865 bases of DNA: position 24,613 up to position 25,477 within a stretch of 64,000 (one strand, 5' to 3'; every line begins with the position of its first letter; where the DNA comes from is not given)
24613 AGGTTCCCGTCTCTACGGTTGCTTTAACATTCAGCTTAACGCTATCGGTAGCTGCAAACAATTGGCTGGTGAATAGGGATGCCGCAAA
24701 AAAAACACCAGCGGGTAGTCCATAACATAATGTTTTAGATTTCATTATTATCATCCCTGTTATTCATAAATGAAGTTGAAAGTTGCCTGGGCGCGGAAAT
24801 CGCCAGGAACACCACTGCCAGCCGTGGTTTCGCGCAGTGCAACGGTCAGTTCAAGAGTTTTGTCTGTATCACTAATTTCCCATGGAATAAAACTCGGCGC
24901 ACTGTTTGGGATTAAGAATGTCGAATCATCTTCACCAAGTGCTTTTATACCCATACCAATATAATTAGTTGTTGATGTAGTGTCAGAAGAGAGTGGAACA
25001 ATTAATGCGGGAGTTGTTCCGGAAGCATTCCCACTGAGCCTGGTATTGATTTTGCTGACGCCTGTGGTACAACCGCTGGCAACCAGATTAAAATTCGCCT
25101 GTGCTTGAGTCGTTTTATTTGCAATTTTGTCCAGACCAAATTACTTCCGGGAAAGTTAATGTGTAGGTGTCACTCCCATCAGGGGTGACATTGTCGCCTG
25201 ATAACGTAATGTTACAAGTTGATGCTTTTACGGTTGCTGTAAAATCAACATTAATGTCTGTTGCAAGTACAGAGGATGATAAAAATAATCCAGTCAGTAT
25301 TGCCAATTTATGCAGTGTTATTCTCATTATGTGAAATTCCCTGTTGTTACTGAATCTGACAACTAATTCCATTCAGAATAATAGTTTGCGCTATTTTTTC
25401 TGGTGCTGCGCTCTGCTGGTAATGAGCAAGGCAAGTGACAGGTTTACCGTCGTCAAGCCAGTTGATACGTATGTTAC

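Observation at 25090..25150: yadM (fimbrial subunit) reading frame broken in the middle of the gene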

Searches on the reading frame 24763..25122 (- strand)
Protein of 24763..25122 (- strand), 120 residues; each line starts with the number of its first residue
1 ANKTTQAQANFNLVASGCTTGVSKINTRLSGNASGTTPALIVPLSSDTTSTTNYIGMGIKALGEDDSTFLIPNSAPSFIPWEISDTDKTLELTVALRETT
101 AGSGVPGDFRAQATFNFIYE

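Call 46: search_protein_families(library=pfam, proteins=[window:24763-25122:-], max_evalue=0.01)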
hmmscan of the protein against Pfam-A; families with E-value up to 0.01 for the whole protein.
seq(120 aa): 1 family
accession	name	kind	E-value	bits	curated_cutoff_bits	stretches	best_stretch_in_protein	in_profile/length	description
PF00419.26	Fimbrial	-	2.4e-16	60.8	25.6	1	4-119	38-150/151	Fimbrial protein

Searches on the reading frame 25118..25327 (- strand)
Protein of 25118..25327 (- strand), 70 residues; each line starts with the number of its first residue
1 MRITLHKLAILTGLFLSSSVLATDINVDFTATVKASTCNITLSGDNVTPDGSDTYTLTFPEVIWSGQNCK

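Call 20: list_cluster_members(proteins=[window:25118-25327:-, window:25118-25372:-, window:25118-25330:-, window:24763-24954:-, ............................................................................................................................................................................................])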
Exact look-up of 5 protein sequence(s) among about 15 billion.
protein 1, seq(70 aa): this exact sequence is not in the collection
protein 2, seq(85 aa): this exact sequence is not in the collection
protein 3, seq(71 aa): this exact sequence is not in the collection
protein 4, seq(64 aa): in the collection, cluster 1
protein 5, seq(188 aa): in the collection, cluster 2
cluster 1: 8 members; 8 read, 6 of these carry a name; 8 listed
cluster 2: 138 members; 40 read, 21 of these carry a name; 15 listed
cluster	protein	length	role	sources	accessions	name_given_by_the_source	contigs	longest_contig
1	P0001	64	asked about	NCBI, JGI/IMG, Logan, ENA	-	type 1 fimbria pilin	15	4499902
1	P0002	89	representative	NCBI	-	-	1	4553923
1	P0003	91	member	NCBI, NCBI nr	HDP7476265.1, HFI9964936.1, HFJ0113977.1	TPA: fimbrial protein, partial [Escherichia coli] | fimbrial protein [Escherichia coli]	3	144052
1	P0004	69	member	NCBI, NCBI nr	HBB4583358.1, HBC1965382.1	TPA: fimbrial protein, partial [Escherichia coli] | fimbrial protein [Escherichia coli]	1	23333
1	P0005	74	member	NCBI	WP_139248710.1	fimbrial protein, partial [Escherichia coli]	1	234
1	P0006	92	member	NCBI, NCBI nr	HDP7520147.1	TPA: fimbrial protein, partial [Escherichia coli] | fimbrial protein [Escherichia coli]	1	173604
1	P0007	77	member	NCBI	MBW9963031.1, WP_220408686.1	fimbrial protein, partial [Escherichia coli]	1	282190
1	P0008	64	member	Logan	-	-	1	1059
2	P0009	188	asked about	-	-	fimbrial protein [Escherichia coli] | type 1 fimbria pilin | Fimbrial protein n=4 Tax=Enterobacteriaceae TaxID=543 RepID=A0A1D7PVX0_ECOLX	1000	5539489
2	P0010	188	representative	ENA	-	-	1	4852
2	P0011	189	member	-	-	TPA: fimbrial protein [Escherichia coli] | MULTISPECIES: fimbrial protein [Escherichia]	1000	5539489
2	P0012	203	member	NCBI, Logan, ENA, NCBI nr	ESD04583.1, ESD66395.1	fimbrial protein [Escherichia coli 908525] | fimbrial protein [Escherichia coli 907672]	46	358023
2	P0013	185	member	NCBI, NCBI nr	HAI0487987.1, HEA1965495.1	TPA: fimbrial protein, partial [Escherichia coli] | fimbrial protein [Escherichia coli]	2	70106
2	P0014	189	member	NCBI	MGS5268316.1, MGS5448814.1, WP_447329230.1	fimbrial protein [Escherichia coli]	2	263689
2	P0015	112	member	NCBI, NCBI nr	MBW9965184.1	fimbrial protein, partial [Escherichia coli] | fimbrial protein [Escherichia coli]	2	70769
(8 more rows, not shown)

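Call 21: find_encoding_contigs(protein=P0001, flank=1500, max_places=10)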
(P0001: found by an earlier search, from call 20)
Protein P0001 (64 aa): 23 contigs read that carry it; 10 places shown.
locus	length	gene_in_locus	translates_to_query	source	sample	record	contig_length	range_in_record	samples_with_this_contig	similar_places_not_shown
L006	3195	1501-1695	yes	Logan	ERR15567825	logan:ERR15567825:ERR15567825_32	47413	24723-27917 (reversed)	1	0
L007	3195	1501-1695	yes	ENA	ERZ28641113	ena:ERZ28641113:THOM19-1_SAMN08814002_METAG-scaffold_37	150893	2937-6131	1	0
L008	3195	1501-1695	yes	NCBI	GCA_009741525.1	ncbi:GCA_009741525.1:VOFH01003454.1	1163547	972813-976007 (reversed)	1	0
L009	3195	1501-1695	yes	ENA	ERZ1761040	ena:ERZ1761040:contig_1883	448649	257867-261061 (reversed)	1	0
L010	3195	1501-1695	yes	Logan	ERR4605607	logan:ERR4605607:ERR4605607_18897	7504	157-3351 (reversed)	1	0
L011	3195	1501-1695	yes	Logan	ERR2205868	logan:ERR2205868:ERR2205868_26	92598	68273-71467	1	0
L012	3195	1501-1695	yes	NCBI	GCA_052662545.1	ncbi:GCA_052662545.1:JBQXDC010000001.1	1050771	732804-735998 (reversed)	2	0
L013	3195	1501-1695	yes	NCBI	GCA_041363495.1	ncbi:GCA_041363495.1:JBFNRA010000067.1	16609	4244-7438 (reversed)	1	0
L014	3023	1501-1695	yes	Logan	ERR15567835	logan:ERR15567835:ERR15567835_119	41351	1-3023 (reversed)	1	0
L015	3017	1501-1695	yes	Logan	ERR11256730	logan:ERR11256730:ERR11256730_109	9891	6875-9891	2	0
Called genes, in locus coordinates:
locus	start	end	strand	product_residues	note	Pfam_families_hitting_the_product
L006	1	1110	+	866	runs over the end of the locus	PF13954:PapC_N, PF00577:Usher, PF13953:PapC_C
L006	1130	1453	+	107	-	-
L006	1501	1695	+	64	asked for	PF00419:Fimbrial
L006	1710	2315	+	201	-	PF00419:Fimbrial (weak)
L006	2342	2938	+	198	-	-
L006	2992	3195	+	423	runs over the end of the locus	PF00419:Fimbrial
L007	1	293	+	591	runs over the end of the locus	PF13954:PapC_N, PF00577:Usher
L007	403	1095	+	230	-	PF00577:Usher, PF13953:PapC_C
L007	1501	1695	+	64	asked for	PF00419:Fimbrial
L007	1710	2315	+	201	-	PF00419:Fimbrial (weak)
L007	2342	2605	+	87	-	-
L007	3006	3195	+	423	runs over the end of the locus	PF00419:Fimbrial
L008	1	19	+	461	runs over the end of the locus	PF13954:PapC_N, PF00577:Usher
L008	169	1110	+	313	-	PF00577:Usher, PF13953:PapC_C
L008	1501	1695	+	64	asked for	PF00419:Fimbrial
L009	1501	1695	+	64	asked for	PF00419:Fimbrial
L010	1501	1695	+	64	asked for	PF00419:Fimbrial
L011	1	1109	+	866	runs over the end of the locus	PF13954:PapC_N, PF00577:Usher, PF13953:PapC_C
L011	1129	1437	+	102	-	-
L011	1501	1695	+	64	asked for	PF00419:Fimbrial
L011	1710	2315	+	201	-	PF00419:Fimbrial (weak)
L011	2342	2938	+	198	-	-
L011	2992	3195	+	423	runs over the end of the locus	PF00419:Fimbrial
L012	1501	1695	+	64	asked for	PF00419:Fimbrial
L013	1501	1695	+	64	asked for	PF00419:Fimbrial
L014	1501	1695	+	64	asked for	PF00419:Fimbrial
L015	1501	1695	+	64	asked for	PF00419:Fimbrial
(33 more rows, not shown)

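Call 27: find_homologous_proteins(query=window:25118-25327:-, max_evalue=1e-10)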
Query seq(70 aa) (70 aa): 4 proteins with E <= 1e-10 among 5 candidates.
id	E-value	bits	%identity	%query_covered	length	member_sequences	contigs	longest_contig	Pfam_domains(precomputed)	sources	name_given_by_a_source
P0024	4.5e-28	114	94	90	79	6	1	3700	-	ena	-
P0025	2.5e-26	108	86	90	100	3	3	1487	-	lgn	-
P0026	9.4e-26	106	86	90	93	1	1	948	-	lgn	-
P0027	4.7e-17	79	89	67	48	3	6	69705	-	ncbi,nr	ncbi:TPA: fimbrial protein, partial [Escherichia coli]|nr:fimbrial protein [Escherichia coli] EFN730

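Call 46: search_protein_families(library=pfam, proteins=[window:25118-25327:-], max_evalue=0.01)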
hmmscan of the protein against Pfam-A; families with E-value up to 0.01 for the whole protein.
seq(70 aa): 0 families
